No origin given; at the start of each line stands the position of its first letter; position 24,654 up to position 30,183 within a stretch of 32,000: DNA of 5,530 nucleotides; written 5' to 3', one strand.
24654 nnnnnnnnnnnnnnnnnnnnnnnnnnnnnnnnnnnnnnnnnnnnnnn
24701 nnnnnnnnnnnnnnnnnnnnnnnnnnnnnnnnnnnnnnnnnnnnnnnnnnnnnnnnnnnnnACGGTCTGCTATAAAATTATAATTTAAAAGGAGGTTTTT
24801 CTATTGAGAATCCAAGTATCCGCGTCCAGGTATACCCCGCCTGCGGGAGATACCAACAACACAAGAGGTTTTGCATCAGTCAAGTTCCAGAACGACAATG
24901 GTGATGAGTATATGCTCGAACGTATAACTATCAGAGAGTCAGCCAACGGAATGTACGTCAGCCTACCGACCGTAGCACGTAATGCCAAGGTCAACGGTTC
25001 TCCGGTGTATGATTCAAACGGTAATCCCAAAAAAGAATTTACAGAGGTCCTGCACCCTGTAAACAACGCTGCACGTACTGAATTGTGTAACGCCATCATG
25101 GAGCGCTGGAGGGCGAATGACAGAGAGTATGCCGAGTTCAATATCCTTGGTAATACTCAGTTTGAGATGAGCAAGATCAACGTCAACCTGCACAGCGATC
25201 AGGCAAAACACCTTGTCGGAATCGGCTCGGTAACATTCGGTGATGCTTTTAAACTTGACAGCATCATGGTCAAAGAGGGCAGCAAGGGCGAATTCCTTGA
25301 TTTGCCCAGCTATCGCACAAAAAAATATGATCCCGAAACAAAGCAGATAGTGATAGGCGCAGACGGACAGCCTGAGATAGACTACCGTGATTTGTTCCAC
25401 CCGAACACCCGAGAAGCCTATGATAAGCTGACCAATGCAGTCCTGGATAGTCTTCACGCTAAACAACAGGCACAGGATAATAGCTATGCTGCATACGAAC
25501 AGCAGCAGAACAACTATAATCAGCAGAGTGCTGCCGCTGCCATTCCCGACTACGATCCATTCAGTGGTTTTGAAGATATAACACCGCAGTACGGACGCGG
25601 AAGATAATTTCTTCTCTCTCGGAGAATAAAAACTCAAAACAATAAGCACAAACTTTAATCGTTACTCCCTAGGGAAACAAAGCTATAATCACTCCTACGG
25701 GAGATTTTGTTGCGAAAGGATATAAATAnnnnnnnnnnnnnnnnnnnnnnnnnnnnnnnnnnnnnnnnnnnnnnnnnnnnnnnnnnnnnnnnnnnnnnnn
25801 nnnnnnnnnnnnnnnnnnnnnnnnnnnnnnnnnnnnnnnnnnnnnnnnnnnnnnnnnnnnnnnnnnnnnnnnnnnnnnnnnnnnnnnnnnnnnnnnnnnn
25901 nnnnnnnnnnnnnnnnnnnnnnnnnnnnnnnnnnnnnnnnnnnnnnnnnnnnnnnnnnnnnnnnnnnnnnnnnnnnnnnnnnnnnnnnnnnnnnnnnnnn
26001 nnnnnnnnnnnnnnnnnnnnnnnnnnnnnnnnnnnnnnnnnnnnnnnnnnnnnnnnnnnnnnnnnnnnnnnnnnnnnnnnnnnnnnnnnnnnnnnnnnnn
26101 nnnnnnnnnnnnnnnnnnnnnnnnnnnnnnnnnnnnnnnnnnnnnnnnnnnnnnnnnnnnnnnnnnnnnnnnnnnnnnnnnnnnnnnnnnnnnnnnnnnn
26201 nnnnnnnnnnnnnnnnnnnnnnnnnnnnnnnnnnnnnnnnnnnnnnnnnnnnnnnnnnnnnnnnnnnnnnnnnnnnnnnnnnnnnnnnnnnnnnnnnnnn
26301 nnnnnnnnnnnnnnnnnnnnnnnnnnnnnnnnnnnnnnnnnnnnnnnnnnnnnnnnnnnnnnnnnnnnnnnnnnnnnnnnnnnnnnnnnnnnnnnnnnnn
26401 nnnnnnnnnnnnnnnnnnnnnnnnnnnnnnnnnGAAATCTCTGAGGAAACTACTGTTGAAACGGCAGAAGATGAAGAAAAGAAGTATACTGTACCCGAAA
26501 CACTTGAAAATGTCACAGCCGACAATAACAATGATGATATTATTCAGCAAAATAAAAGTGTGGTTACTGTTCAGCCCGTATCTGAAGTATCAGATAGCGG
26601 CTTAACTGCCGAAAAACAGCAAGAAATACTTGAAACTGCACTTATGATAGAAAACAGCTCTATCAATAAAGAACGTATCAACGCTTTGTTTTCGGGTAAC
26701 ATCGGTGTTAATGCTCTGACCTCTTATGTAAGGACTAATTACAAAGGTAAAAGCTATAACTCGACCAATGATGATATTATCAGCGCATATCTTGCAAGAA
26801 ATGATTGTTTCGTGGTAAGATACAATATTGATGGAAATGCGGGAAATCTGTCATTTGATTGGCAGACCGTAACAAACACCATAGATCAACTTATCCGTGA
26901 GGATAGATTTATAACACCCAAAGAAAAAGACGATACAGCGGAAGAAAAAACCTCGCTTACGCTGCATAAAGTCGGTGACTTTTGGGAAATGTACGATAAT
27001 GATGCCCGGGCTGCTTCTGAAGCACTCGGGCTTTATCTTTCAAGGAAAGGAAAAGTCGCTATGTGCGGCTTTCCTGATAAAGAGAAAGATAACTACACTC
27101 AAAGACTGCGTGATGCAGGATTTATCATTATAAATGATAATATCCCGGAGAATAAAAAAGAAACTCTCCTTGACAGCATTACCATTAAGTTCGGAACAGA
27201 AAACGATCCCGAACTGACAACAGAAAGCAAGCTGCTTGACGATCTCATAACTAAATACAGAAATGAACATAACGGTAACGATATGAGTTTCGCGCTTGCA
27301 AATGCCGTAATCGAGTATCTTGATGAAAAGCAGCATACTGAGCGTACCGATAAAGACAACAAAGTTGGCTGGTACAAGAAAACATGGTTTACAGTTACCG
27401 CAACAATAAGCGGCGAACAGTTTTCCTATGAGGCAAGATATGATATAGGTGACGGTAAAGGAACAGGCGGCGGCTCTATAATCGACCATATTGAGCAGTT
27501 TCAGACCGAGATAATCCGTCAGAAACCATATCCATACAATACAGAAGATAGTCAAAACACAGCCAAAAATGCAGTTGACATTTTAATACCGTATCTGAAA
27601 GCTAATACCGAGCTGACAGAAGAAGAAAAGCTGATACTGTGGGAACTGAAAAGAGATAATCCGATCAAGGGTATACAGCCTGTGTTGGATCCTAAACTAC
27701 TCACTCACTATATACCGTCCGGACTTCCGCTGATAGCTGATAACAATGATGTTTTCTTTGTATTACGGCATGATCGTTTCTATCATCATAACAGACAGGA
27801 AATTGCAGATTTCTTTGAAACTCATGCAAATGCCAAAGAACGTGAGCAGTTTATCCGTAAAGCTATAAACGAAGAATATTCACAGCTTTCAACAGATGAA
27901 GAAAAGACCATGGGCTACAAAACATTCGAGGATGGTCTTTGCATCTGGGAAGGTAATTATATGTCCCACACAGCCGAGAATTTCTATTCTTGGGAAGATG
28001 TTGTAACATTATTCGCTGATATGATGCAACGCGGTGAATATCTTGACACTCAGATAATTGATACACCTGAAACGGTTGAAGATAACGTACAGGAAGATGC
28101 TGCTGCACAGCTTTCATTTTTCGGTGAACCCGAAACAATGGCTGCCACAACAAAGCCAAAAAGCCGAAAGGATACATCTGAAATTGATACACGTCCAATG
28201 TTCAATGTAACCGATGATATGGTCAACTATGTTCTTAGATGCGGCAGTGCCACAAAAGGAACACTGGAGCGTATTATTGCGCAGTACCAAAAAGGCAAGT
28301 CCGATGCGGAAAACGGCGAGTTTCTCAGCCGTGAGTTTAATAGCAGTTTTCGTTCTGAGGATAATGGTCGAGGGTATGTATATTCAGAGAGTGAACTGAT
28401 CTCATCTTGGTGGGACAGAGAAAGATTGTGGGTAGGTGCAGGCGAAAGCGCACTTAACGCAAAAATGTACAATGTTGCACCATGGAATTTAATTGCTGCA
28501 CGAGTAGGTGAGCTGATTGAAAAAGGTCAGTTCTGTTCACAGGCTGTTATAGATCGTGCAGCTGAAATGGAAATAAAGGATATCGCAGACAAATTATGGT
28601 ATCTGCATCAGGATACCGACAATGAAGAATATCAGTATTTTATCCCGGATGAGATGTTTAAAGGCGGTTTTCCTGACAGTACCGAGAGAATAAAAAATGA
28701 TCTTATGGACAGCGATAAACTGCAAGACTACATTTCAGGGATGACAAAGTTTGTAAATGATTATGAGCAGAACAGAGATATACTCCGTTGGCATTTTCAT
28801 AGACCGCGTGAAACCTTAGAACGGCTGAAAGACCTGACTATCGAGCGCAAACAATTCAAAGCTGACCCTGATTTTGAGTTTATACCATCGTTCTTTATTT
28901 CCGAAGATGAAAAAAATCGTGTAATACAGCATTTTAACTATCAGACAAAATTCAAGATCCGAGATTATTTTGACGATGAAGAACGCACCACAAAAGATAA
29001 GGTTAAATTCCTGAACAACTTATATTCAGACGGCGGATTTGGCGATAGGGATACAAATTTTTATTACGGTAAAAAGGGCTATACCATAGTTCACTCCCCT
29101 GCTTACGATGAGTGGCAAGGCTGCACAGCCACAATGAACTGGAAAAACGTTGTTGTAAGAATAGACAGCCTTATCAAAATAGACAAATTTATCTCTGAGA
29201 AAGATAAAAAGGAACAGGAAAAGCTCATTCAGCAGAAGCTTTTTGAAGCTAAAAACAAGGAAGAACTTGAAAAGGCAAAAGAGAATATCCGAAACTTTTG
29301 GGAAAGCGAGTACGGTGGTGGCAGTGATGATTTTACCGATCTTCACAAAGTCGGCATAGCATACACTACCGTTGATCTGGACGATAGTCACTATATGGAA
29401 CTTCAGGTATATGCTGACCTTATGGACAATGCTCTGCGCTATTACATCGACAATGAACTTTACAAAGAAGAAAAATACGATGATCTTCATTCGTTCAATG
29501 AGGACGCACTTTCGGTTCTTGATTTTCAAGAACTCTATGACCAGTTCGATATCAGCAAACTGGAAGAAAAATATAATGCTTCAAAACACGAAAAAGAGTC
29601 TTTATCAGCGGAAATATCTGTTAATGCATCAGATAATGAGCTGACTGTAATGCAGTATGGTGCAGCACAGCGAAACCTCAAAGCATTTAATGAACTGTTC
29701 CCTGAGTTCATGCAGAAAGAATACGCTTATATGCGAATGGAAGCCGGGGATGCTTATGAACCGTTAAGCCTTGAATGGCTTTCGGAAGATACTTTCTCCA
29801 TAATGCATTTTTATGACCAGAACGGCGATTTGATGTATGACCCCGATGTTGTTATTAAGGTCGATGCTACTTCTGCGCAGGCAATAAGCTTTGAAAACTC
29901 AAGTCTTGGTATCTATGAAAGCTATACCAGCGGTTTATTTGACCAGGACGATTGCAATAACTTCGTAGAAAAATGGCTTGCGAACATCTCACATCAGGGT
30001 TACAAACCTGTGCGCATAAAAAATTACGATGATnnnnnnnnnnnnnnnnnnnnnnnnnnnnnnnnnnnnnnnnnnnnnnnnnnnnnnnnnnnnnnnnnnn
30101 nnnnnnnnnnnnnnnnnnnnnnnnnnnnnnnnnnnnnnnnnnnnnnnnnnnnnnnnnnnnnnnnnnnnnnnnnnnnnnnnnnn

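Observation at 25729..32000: Giant open reading frame (at least 2090 codons, open-ended) absent from the supplied ORF track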

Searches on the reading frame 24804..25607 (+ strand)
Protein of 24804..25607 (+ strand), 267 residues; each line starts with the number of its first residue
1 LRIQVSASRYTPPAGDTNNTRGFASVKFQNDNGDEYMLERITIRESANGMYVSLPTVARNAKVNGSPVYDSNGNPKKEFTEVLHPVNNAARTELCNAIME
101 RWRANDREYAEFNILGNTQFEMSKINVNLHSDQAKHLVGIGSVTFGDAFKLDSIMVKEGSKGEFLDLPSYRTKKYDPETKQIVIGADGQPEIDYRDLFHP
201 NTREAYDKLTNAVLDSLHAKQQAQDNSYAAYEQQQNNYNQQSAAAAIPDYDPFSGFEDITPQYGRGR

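Call 7: search_protein_families(library=pfam, proteins=[window:24804-25607:+], max_evalue=0.001)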
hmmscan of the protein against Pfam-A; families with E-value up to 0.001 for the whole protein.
window:24804-25607:+ (267 aa): 1 family
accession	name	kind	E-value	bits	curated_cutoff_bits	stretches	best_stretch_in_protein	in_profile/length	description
PF04026.17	SpoVG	-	1.8e-22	79.7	29.6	2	124-216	5-79/82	SpoVG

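Call 81: search_protein_families(library=padloc, proteins=[window:24804-25607:+], max_evalue=0.001)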
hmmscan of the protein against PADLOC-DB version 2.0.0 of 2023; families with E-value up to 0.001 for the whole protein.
window:24804-25607:+ (267 aa): 0 families

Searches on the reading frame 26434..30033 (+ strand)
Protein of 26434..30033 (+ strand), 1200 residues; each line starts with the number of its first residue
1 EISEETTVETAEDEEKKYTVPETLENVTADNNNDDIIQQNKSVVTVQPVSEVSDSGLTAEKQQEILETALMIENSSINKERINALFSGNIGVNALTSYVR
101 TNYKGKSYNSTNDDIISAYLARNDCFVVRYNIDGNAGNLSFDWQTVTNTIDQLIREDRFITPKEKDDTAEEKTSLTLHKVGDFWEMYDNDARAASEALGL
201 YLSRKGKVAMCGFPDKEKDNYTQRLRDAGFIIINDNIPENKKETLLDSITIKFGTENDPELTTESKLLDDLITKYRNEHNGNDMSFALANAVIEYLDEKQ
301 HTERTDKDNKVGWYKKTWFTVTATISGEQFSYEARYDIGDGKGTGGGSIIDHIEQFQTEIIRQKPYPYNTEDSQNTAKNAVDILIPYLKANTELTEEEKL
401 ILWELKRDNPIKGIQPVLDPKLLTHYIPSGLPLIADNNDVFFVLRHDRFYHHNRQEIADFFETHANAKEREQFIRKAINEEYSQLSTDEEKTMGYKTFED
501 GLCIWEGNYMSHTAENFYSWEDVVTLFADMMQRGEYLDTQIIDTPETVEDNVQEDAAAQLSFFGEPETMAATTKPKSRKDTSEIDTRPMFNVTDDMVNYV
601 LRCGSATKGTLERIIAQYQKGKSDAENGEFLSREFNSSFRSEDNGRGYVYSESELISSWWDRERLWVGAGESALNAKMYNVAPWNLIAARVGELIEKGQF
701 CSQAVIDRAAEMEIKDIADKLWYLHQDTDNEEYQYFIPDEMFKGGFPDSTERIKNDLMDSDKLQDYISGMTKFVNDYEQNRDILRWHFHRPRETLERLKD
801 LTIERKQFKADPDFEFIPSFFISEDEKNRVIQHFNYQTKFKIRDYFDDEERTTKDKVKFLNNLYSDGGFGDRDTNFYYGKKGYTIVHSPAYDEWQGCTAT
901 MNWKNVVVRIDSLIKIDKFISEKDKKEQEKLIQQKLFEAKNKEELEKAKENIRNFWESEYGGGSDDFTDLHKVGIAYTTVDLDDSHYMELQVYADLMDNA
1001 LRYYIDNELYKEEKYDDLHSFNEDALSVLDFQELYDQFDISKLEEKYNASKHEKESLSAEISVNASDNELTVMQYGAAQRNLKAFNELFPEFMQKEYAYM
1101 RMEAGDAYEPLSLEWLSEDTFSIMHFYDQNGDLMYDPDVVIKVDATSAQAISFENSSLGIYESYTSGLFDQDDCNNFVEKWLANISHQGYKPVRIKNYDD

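Call 61: search_protein_representatives(protein=window:26434-30033:+)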
Query: 1200 residues. Proteins with E-value up to 0.001 (for the whole library): 1639; up to 1e-10: 695; up to 1e-30: 142. The best 150 are listed.
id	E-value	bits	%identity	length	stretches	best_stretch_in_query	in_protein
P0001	0.0e+00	2640.1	96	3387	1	1-1200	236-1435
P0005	4.9e-130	452.2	36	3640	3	431-1195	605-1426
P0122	4.1e-127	442.6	39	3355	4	523-928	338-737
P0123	4.8e-115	402.6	44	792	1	438-928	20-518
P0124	5.1e-109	382.6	41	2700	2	556-961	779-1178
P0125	3.5e-102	360.0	48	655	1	411-799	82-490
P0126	1.8e-76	274.8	34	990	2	440-924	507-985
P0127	3.2e-75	270.7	33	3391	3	523-940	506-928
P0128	2.2e-73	264.6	41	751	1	539-957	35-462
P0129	9.4e-73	262.5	35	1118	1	442-943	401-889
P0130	1.7e-70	255.0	34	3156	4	586-933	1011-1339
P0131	4.0e-70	253.8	36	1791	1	426-929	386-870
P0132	4.3e-70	253.7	43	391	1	621-921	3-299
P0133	6.3e-69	249.8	31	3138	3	516-931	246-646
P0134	1.5e-67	245.3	42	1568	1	593-967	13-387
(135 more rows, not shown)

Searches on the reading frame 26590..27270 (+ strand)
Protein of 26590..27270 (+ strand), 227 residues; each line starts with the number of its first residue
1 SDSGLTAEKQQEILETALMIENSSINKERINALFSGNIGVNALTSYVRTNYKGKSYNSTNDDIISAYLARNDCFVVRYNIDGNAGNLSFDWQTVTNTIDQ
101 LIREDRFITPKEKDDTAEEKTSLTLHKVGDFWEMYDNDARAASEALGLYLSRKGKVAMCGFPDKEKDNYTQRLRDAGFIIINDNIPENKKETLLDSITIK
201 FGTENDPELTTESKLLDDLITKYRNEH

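Call 44: search_protein_families(library=pfam, proteins=[window:26590-27270:+], max_evalue=1)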
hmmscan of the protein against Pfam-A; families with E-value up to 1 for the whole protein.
window:26590-27270:+ (227 aa): 2 families
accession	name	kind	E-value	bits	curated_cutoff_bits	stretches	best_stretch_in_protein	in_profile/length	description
PF01624.25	MutS_I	-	2.3e-09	37.9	20.6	1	119-178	14-78/113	MutS domain I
PF09388.15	SpoOE-like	-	0.044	14.2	23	1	187-224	6-41/42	Spo0E like sporulation regulatory protein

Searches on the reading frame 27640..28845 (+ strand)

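Call 44: search_protein_families(library=pfam, proteins=[window:27640-28845:+], max_evalue=1)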
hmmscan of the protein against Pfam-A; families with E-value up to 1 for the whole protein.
window:27640-28845:+ (402 aa): 1 family
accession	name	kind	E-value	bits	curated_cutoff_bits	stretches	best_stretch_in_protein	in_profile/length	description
PF10335.14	DUF294_C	-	0.17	12.2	22.5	1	176-233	32-89/145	Putative nucleotidyltransferase substrate binding domain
